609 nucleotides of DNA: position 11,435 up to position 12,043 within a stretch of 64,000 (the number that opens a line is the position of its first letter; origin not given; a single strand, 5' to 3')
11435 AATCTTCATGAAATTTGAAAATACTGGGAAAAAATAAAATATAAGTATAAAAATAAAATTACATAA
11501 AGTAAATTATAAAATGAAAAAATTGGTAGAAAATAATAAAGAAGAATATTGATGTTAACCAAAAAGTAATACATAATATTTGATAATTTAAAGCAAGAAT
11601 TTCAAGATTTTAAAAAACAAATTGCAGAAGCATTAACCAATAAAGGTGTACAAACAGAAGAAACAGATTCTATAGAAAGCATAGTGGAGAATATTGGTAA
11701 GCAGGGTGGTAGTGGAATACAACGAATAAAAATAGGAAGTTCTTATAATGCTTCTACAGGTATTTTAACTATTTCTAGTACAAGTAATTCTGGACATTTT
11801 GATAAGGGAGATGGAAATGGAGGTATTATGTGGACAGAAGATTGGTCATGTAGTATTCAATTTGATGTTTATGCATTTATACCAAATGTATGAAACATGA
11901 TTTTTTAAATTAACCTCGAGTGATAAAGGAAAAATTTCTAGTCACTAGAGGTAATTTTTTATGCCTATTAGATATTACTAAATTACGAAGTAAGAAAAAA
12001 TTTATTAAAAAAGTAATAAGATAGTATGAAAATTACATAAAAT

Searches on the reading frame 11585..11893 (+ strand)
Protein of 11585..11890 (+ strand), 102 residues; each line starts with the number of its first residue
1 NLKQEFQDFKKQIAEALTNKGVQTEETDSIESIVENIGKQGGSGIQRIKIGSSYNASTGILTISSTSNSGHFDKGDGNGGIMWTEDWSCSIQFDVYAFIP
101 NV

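Call 7: search_protein_families(library=pfam, proteins=[window:11594-11893:+], max_evalue=0.1)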
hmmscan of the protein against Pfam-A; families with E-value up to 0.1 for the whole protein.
window:11594-11893:+ (99 aa): 0 families

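Call 8: search_protein_families(library=ncbifam, proteins=[window:11594-11893:+], max_evalue=0.1)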
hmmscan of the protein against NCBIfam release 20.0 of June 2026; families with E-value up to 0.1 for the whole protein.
window:11594-11893:+ (99 aa): 0 families

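Call 12: find_homologous_proteins(query=window:11585-11890:+, max_evalue=0.01)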
Query seq(102 aa) (102 aa): 1 proteins with E <= 0.01 among 1 candidates.
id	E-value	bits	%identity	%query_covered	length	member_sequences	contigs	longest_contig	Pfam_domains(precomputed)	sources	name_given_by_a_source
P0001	5.0e-38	147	99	68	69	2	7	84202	-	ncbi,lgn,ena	-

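Call 13: find_encoding_contigs(protein=P0001, flank=6000, max_places=10)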
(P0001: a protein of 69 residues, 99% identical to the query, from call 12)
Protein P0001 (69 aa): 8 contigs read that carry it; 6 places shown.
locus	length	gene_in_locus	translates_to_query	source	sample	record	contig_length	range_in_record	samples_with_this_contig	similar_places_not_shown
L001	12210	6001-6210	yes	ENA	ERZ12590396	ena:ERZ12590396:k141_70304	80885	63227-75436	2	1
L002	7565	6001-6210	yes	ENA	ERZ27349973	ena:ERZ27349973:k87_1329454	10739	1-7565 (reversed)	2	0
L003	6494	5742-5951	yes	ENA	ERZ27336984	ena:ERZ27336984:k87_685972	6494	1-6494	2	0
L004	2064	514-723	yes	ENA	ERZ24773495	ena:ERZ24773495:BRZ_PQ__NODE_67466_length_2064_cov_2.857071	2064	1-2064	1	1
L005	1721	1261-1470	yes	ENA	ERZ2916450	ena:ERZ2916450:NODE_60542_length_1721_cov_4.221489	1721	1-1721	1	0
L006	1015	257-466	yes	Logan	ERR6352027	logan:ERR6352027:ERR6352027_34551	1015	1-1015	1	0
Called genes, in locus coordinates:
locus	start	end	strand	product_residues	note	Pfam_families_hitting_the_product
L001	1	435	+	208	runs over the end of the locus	PF10502:Peptidase_S26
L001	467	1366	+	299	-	PF13177:DNA_pol3_delta2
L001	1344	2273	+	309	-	PF04468:PSP1, PF28472:PSP1_3rd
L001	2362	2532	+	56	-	PF00037:Fer4, PF13237:Fer4_10, PF14697:Fer4_21, PF12838:Fer4_7, PF13187:Fer4_9, PF12797:Fer4_2 (weak), PF00037:Fer4, PF12837:Fer4_6 (weak), +4 more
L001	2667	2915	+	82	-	PF02604:PhdYeFM_antitox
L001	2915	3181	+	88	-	PF05016:ParE_toxin (weak), PF06769:YoeB_toxin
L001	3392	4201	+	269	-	-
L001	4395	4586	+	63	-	-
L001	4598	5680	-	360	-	PF03706:LPG_synthase_TM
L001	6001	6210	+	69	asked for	-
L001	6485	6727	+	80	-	-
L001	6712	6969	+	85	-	-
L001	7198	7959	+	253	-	-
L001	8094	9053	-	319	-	PF02775:TPP_enzyme_C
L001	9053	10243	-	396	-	PF01855:POR_N, PF17147:PFOR_II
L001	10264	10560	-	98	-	PF00037:Fer4, PF12837:Fer4_6 (weak), PF13237:Fer4_10, PF14697:Fer4_21, PF12838:Fer4_7, PF13187:Fer4_9 (weak), PF00037:Fer4, PF12837:Fer4_6 (weak), +4 more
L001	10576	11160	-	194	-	PF01558:POR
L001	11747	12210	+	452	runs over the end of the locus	PF08239:SH3_3, PF18348:SH3_16 (faint), PF07653:SH3_2 (faint), PF06347:SH3_4, PF08239:SH3_3, PF00877:NLPC_P60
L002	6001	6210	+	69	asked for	-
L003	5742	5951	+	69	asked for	-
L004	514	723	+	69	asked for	-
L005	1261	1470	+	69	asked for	-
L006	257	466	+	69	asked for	-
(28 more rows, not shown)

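Call 17: find_encoding_contigs(protein=P0002, flank=7000, max_places=10)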
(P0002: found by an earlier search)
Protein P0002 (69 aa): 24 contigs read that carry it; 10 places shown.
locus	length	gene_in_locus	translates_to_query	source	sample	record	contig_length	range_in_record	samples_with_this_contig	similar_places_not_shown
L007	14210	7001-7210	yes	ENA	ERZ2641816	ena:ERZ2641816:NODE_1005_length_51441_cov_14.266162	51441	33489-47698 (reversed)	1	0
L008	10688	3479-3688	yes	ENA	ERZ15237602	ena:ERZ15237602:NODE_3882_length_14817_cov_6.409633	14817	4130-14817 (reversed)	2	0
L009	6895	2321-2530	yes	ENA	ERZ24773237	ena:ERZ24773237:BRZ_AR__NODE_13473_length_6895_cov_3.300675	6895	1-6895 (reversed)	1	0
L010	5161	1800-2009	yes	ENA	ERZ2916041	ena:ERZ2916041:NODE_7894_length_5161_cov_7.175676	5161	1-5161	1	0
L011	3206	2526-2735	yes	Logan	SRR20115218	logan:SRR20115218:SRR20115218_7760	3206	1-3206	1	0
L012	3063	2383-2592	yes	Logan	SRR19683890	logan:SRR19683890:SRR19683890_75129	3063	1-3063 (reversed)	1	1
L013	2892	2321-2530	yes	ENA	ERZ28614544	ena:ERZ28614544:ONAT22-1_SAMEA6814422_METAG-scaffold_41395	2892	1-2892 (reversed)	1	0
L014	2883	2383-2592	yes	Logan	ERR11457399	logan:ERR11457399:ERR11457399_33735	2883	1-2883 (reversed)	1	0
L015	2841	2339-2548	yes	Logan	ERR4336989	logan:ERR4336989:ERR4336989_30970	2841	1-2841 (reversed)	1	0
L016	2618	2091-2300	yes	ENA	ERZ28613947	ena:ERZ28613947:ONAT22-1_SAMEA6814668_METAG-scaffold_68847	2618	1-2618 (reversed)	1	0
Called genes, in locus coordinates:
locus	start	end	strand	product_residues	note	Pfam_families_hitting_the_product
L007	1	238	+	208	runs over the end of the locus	PF10502:Peptidase_S26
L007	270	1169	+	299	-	PF13177:DNA_pol3_delta2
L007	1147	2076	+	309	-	PF04468:PSP1, PF28472:PSP1_3rd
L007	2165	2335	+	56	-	PF00037:Fer4, PF13237:Fer4_10, PF14697:Fer4_21, PF12838:Fer4_7, PF13187:Fer4_9, PF12797:Fer4_2 (weak), PF00037:Fer4, PF12837:Fer4_6 (weak), +4 more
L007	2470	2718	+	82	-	PF02604:PhdYeFM_antitox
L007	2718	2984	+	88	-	PF05016:ParE_toxin (weak), PF06769:YoeB_toxin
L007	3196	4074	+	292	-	-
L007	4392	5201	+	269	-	-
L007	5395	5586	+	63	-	-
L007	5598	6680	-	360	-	PF03706:LPG_synthase_TM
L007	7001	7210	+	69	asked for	-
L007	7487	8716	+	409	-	-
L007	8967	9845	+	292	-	-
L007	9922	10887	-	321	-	PF02775:TPP_enzyme_C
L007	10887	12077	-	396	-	PF01855:POR_N, PF17147:PFOR_II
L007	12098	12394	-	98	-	PF00037:Fer4, PF12837:Fer4_6 (weak), PF13237:Fer4_10, PF14697:Fer4_21, PF12838:Fer4_7, PF13187:Fer4_9 (weak), PF00037:Fer4, PF12837:Fer4_6 (weak), +4 more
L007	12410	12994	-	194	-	PF01558:POR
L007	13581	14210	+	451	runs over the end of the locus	PF08239:SH3_3, PF18348:SH3_16 (faint), PF07653:SH3_2 (faint), PF06347:SH3_4, PF08239:SH3_3, PF00877:NLPC_P60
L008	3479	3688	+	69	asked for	-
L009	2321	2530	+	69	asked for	-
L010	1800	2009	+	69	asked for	-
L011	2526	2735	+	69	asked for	-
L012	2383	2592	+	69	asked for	-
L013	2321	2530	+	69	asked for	-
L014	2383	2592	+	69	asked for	-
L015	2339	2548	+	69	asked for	-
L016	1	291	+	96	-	?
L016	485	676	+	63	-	-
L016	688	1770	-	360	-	PF03706:LPG_synthase_TM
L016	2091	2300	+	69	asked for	-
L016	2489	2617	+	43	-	?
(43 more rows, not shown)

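Call 55: search_protein_families(library=phrogs, proteins=[L007:7487-8716:+, L007:8967-9845:+, L007:3196-4074:+], max_evalue=0.001)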
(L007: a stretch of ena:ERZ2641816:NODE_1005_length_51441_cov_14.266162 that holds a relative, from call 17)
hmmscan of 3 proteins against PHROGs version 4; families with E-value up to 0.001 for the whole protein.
L007:7487-8716:+ (409 aa): 2 families
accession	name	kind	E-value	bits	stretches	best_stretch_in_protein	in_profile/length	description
phrog_38337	-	unknown function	3.7e-08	33.5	1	113-161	295-343/622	-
phrog_24330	-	tail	0.00083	20.1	1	48-135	19-101/196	tail fiber protein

L007:8967-9845:+ (292 aa): 4 families
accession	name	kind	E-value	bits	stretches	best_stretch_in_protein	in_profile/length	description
phrog_38337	-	unknown function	3.4e-09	36.9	1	112-152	294-334/622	-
phrog_24330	-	tail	4.7e-06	27.5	1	49-135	20-101/196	tail fiber protein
phrog_35286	-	unknown function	3.8e-05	23.3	1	83-123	376-416/750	-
phrog_13589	-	unknown function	7e-05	21.9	1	107-152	785-814/1042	-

L007:3196-4074:+ (292 aa): 1 family
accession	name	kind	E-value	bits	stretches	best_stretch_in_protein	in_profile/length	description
phrog_35286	-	unknown function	0.00013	21.5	1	76-120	369-413/750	-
